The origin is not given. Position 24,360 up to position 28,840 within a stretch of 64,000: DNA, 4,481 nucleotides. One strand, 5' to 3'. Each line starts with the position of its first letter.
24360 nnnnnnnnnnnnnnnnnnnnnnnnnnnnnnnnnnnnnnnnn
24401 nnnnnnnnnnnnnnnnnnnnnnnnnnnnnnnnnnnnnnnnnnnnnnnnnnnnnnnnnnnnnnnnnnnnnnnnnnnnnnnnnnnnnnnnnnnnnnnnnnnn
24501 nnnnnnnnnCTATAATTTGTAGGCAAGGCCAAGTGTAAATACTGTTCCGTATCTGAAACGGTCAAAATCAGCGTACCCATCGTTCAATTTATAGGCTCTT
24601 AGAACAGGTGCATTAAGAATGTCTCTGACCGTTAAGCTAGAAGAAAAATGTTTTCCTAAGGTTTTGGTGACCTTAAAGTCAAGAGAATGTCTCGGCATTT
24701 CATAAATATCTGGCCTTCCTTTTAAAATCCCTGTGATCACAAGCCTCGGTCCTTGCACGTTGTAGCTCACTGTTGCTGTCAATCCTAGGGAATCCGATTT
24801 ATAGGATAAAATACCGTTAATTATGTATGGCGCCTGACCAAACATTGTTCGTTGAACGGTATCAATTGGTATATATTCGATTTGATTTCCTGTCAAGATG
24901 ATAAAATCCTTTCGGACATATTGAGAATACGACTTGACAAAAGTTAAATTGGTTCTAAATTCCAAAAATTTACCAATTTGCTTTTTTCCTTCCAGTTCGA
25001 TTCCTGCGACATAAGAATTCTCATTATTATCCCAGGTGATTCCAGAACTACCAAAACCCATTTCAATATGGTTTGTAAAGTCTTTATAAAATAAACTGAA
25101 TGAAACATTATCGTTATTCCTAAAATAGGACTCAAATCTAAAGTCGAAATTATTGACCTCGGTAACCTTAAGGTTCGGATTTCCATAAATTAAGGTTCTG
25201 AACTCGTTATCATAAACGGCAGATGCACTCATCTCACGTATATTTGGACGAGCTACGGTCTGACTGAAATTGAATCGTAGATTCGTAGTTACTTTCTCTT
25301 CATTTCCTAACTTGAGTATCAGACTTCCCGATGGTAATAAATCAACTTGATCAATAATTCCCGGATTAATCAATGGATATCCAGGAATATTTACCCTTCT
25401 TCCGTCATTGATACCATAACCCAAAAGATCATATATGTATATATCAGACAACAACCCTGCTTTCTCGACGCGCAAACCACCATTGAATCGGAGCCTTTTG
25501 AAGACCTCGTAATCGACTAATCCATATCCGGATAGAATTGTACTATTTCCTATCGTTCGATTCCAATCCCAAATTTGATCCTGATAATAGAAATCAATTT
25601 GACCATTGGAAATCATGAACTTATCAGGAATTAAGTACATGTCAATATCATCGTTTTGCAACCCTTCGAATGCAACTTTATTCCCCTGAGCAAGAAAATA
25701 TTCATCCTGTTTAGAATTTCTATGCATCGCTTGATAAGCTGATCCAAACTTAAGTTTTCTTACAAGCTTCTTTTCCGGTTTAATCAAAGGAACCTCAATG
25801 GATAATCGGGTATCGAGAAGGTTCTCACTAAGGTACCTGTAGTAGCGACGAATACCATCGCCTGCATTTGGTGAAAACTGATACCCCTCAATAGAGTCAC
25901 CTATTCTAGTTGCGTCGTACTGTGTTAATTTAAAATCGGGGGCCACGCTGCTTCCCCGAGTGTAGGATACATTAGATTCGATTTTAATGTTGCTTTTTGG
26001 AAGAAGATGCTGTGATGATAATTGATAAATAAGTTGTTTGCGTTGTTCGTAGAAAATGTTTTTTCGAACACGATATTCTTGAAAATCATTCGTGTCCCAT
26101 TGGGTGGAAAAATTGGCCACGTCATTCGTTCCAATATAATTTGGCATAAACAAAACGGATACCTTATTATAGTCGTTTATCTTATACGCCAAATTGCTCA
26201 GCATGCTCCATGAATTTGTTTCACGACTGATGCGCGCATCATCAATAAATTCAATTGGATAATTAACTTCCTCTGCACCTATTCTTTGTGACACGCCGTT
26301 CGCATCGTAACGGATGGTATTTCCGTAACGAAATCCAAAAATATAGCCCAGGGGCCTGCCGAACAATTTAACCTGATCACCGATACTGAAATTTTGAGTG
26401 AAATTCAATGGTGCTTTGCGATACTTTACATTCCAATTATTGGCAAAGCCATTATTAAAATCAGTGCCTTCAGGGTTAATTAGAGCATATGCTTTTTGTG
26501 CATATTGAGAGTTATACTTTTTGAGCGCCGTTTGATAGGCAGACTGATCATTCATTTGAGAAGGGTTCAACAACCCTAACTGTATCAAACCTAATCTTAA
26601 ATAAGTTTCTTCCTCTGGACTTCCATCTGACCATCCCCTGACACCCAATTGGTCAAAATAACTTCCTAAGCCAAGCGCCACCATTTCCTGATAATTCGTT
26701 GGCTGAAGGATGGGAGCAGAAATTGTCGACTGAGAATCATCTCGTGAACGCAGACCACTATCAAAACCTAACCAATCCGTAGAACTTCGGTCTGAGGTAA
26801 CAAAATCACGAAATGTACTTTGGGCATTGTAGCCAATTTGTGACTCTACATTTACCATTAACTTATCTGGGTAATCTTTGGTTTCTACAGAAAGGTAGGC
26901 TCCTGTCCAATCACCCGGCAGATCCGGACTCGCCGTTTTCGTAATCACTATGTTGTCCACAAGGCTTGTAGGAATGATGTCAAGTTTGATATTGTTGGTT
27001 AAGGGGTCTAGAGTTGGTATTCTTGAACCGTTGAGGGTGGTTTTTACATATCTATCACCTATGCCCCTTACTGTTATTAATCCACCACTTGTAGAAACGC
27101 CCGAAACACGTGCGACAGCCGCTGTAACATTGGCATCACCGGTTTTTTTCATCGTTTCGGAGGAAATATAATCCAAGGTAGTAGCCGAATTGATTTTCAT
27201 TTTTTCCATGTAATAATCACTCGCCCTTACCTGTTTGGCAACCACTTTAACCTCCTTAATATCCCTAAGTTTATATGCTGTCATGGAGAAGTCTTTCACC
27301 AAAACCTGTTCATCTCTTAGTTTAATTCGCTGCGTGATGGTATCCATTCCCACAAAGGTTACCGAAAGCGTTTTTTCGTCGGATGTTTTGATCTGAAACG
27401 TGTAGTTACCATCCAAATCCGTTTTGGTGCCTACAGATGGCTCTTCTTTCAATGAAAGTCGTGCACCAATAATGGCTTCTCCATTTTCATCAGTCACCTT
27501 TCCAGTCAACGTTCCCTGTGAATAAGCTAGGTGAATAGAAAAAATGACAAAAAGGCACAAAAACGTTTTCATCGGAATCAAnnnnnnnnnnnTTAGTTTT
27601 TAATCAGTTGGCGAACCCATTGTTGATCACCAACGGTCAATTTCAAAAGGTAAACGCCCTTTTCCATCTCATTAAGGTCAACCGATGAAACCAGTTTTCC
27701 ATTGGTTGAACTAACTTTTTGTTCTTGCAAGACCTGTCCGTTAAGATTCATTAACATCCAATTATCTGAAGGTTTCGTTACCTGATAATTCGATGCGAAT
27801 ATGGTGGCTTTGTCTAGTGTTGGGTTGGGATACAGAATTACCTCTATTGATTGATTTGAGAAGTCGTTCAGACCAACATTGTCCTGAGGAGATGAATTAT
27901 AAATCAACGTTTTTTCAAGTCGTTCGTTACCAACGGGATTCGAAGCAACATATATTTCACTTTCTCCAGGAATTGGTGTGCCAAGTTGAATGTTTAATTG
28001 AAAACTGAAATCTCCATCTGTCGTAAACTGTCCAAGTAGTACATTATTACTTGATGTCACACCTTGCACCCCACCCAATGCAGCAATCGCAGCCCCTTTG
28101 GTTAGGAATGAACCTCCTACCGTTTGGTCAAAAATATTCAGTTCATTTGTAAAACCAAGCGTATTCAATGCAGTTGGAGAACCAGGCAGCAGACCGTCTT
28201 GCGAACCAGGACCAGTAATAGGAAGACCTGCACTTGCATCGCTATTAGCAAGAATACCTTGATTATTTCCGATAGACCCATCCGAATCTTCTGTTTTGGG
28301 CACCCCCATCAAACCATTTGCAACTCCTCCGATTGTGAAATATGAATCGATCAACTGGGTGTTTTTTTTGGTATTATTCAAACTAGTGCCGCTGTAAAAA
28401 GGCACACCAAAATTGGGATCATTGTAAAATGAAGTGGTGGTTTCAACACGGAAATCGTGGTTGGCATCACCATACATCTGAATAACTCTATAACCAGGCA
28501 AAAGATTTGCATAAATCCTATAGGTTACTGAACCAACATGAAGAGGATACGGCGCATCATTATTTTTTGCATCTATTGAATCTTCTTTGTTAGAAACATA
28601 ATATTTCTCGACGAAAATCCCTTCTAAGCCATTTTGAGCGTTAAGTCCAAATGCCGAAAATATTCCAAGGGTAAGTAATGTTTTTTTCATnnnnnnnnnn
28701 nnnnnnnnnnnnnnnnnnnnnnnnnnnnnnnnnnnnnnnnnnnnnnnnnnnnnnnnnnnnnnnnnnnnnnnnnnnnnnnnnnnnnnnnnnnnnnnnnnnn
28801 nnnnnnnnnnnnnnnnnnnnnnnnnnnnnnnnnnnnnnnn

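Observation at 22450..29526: Near gap-free operon: head-domain protein, head-domain-CTD protein, TonB-dependent receptor, head-domain-CTD protein, FISUMP lipoprotein (a SusD-less, T9SS-linked uptake locus?)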

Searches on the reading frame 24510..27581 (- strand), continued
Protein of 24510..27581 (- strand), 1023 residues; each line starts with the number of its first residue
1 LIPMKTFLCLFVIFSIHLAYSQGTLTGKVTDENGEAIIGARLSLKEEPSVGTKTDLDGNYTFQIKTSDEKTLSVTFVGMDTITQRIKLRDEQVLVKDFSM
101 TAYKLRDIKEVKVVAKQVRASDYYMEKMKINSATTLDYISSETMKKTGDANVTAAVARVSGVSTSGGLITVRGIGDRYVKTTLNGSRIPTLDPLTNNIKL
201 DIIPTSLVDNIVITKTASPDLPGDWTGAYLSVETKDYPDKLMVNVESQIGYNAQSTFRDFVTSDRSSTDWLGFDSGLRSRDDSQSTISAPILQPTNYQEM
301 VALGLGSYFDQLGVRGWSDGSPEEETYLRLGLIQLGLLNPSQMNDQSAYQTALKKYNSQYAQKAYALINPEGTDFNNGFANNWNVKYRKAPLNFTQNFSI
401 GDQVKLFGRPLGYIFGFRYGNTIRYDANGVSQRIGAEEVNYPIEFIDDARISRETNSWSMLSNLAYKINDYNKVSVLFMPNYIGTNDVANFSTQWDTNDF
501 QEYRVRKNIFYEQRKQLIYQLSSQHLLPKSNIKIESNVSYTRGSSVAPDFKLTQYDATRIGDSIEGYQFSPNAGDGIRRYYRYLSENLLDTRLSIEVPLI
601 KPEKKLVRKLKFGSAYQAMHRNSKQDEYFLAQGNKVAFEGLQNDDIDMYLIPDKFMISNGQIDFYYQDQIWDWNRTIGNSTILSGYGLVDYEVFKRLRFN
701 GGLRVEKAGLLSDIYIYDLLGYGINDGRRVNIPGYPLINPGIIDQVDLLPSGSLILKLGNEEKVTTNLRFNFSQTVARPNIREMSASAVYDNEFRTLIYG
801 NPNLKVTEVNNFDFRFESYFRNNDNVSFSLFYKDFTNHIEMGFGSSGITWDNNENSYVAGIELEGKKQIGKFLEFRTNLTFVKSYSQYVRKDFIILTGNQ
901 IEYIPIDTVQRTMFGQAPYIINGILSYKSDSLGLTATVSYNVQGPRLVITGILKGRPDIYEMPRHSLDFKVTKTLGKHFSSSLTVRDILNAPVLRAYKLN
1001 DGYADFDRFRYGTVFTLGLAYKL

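Call 78: fold_search(model_id=the predicted structure, library=pdb)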
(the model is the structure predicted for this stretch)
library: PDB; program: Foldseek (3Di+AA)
matches with E <= 10: 796; with E <= 0.001: 196
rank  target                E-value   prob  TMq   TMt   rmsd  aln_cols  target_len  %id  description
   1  8the_A                9.7e-18  1.00  0.39  0.54   8.0       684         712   11  Cryo-EM structure of Pseudomonas aeruginosa TonB-dependent transporter PhuR in complex with synthetic antibody and hem (released 2024-01-31)
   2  6z8y_A                4.3e-17  1.00  0.39  0.58   8.3       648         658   12  Copper transporter OprC (released 2021-06-09)
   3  6z8y_B                6.3e-17  1.00  0.37  0.57   7.9       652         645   11  Copper transporter OprC (released 2021-06-09)
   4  6fok_A                1.2e-16  1.00  0.37  0.56   8.7       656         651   11  Copper transporter OprC (released 2019-03-13)
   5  6z8u_B                1.9e-16  1.00  0.38  0.57   8.2       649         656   11  Copper transporter OprC (released 2021-06-09)
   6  6z9n_B                2.5e-16  1.00  0.38  0.57   8.7       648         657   11  Copper transporter OprC (released 2021-06-30)
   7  6z99_A                3.8e-16  1.00  0.38  0.57   9.1       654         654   11  Copper transporter OprC (released 2021-06-30)
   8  6i96                  4.0e-16  1.00  0.36  0.52   9.1       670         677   12  Structure of the ferrioxamine B transporter FoxA from Pseudomonas aeruginosa in complex with ferrioxamine B (released 2019-08-28)
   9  9nn6_A                4.2e-16  1.00  0.34  0.53  10.5       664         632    9  E. coli Cir in Complex with the RBD of Microcin V (released 2025-09-24)
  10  6z8r_A                5.4e-16  1.00  0.39  0.58   8.0       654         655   11  Copper transporter OprC (released 2021-06-09)
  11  6z8q_B                5.4e-16  1.00  0.38  0.58   8.3       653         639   11  Copper transporter OprC (released 2021-06-09)
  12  5fp1                  6.2e-16  1.00  0.40  0.56   8.3       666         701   11  Crystal structure of the siderophore receptor PiuA from Acinetobacter baumannii (released 2016-05-11)
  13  6fok_B                6.2e-16  1.00  0.37  0.57   8.7       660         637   11  Copper transporter OprC (released 2019-03-13)
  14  6z8r_B                6.8e-16  1.00  0.38  0.57   8.5       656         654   11  Copper transporter OprC (released 2021-06-09)
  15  6z9n_C                7.1e-16  1.00  0.38  0.58   9.0       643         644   12  Copper transporter OprC (released 2021-06-30)
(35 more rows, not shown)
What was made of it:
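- On TonB-dependent transporter: The AF2 model matches PhuR, OprC, FoxA and HasR at E about 1e-17 (call 78).
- On SusC/SusD-type PUL: The fold search ranks classical TBDTs first (call 78).
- Foldseek matches classical TBDTs at E about 1e-17 (call 78).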

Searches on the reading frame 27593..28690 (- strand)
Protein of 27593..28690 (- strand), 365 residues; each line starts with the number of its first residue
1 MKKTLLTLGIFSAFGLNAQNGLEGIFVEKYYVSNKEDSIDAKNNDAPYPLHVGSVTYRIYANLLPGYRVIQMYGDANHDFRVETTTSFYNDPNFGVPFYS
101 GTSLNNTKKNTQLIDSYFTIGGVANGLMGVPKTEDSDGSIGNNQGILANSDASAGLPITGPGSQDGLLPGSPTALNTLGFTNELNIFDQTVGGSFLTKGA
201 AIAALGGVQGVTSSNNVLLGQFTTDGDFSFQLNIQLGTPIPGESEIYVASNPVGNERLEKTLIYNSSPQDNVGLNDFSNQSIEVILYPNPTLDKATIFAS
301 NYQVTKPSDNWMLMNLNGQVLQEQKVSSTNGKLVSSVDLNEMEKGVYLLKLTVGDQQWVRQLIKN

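Call 4: search_protein_families(library=pfam, proteins=[window:27593-28690:-], max_evalue=0.01)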
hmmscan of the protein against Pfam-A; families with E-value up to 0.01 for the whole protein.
window:27593-28690:- (365 aa): 2 families
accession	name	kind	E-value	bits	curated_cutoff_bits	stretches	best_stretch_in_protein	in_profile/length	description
PF18962.6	Por_Secre_tail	-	1.2e-10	42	27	1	286-363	1-74/75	Secretion system C-terminal sorting domain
PF11589.14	DUF3244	-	0.0083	16.5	25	0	314-354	47-86/96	Domain of unknown function (DUF3244)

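Call 5: search_protein_families(library=ncbifam, proteins=[window:27593-28690:-], max_evalue=0.01)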
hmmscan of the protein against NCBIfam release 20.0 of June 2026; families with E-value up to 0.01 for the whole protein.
window:27593-28690:- (365 aa): 4 families
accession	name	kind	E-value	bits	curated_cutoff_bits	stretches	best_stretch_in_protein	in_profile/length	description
TIGR04183.1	Por_Secre_tail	domain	2e-12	46.9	23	1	286-365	1-72/72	T9SS type A sorting domain-containing protein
NF038113.1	T9SSA_dep_M36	equivalog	4.7e-07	28.3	885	1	271-364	782-868/869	T9SS-dependent M36 family metallopeptidase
NF052644.1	T9SS_DNase_Rie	equivalog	0.0023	17.3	260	1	273-364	173-250/251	T9SS-dependent surface endonuclease, AS87_RS02955 family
NF050177.1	TapA_OM_Porphy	equivalog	0.0061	15.3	500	1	273-363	460-542/544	TapA/TapC family T9SS-dependent outer membrane protein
